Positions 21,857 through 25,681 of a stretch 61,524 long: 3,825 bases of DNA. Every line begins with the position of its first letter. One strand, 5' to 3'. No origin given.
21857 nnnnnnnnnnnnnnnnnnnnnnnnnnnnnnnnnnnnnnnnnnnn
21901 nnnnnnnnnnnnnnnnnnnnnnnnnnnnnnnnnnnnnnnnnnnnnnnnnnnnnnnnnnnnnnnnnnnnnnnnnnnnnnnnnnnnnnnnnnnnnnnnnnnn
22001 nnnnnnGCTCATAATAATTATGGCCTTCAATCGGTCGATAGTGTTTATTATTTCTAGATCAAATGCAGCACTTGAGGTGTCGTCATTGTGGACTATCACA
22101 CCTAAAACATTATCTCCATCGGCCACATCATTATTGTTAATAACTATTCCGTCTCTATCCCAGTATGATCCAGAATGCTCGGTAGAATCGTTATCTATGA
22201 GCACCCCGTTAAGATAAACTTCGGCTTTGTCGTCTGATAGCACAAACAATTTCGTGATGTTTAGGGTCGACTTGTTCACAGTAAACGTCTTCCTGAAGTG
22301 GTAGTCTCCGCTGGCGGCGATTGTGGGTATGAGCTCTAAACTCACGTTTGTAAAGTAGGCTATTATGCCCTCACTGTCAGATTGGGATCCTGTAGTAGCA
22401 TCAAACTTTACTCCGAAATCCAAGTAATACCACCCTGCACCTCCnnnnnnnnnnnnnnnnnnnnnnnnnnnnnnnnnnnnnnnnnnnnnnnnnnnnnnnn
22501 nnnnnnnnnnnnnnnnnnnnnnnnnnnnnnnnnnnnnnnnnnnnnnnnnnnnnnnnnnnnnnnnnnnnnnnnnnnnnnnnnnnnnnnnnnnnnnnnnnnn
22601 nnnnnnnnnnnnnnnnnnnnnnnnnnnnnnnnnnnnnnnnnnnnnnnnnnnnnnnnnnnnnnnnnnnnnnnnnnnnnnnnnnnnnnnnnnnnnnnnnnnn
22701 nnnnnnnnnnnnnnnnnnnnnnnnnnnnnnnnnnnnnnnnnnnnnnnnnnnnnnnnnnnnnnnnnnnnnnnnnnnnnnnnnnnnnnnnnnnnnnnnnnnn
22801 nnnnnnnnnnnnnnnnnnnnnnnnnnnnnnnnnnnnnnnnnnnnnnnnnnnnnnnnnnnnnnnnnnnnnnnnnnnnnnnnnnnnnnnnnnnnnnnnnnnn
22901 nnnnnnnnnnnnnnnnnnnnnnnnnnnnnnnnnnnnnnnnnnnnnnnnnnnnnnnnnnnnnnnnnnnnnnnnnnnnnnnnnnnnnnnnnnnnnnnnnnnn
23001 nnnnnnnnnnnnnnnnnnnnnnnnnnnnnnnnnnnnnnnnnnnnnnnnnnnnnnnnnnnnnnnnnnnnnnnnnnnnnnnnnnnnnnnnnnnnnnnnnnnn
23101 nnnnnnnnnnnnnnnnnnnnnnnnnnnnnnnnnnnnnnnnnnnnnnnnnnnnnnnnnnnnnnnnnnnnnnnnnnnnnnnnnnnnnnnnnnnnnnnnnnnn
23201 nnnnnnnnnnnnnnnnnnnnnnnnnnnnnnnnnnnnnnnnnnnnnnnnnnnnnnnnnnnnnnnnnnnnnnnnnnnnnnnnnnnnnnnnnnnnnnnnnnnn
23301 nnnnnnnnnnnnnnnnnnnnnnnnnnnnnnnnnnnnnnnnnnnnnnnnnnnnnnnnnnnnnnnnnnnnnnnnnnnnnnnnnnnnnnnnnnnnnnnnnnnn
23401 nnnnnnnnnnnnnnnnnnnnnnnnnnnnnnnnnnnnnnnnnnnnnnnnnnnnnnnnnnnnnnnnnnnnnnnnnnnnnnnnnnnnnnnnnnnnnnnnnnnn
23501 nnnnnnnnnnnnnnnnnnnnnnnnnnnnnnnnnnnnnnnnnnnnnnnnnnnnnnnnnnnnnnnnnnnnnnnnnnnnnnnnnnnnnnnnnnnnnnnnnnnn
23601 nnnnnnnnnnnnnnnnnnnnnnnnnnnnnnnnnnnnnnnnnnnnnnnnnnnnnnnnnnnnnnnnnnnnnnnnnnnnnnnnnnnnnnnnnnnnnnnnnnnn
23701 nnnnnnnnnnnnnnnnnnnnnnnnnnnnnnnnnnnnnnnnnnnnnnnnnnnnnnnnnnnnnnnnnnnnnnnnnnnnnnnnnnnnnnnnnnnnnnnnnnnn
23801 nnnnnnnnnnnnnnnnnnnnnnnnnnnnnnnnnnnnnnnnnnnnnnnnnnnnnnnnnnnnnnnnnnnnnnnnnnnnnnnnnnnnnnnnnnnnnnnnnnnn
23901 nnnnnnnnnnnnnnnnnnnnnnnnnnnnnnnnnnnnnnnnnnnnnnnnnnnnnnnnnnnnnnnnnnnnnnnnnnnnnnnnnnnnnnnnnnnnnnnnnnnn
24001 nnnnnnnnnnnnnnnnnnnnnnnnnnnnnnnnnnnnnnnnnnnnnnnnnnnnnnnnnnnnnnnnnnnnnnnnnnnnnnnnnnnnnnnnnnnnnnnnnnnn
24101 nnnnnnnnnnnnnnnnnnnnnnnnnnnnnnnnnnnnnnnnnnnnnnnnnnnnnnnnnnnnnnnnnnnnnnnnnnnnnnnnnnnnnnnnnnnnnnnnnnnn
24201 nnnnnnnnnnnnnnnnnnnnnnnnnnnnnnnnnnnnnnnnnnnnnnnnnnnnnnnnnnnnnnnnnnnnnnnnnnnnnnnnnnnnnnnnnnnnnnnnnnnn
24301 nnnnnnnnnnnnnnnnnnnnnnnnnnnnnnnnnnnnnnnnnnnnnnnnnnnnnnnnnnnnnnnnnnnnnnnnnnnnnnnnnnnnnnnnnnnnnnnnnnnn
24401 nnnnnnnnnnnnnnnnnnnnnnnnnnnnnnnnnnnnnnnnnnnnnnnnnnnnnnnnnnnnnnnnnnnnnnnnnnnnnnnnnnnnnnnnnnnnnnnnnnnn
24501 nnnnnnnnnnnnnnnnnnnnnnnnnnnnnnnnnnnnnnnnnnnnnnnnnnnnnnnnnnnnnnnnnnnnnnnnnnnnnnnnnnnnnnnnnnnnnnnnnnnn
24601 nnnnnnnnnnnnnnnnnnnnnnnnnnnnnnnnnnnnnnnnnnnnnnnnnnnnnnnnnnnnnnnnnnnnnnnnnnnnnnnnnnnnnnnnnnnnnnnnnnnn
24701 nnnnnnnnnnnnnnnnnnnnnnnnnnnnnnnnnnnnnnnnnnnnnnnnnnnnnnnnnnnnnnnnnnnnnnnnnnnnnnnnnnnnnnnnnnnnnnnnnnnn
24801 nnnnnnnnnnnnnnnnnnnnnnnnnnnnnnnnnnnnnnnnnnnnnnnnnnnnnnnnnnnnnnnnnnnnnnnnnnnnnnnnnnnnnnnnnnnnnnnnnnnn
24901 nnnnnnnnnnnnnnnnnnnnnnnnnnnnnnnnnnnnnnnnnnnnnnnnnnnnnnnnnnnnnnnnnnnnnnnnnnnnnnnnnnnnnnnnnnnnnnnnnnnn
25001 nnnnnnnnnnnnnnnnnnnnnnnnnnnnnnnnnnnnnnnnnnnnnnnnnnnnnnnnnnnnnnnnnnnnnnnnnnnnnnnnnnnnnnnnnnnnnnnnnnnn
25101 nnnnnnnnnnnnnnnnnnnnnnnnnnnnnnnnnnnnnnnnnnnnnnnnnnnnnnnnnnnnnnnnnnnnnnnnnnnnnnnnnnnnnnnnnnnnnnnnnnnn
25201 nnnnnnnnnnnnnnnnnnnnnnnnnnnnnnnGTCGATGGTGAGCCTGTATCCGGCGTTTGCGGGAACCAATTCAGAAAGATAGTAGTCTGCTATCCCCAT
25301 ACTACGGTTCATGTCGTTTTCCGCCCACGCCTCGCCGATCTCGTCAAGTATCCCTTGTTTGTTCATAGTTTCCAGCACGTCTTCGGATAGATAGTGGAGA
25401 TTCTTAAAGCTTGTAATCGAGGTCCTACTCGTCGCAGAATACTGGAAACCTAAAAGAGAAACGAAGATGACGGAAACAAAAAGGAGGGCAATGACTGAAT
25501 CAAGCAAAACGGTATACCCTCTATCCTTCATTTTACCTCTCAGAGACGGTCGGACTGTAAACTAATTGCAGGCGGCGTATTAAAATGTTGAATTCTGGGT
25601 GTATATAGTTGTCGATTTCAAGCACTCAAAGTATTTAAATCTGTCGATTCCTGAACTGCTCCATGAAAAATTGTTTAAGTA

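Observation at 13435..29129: Type IV pilus/Tad-like locus of about 16 kb whose four prepilin-like cargo proteins are giant multidomain adhesins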

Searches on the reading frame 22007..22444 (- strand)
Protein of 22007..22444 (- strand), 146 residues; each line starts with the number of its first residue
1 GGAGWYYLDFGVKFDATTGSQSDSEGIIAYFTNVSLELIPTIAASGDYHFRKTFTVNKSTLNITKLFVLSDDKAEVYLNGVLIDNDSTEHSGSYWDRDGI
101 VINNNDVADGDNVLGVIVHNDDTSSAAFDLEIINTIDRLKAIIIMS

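Call 71: search_protein_families(library=pfam, proteins=[window:22007-22444:-], max_evalue=1)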
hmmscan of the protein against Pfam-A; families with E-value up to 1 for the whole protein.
window:22007-22444:- (146 aa): 3 families
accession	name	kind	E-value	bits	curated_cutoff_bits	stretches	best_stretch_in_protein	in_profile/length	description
PF04619.18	Adhesin_Dr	-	0.016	15.6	23.6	1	44-126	48-124/139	Dr-family adhesin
PF11324.13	DUF3126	-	0.024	14.9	25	0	106-132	31-57/63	Protein of unknown function (DUF3126)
PF12733.13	Cadherin-like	-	0.07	14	24.2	1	52-125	18-78/89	Cadherin-like beta sandwich domain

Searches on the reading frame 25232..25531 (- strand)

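Call 81: search_protein_families(library=pfam, proteins=[window:25232-25531:-], max_evalue=1)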
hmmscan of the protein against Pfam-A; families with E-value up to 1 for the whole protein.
window:25232-25531:- (100 aa): 1 family
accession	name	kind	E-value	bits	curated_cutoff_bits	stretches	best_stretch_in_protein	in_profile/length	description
PF20552.4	HTH_62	-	0.088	13.3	27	1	49-78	38-67/72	Recombinase-like helix-turn-helix domain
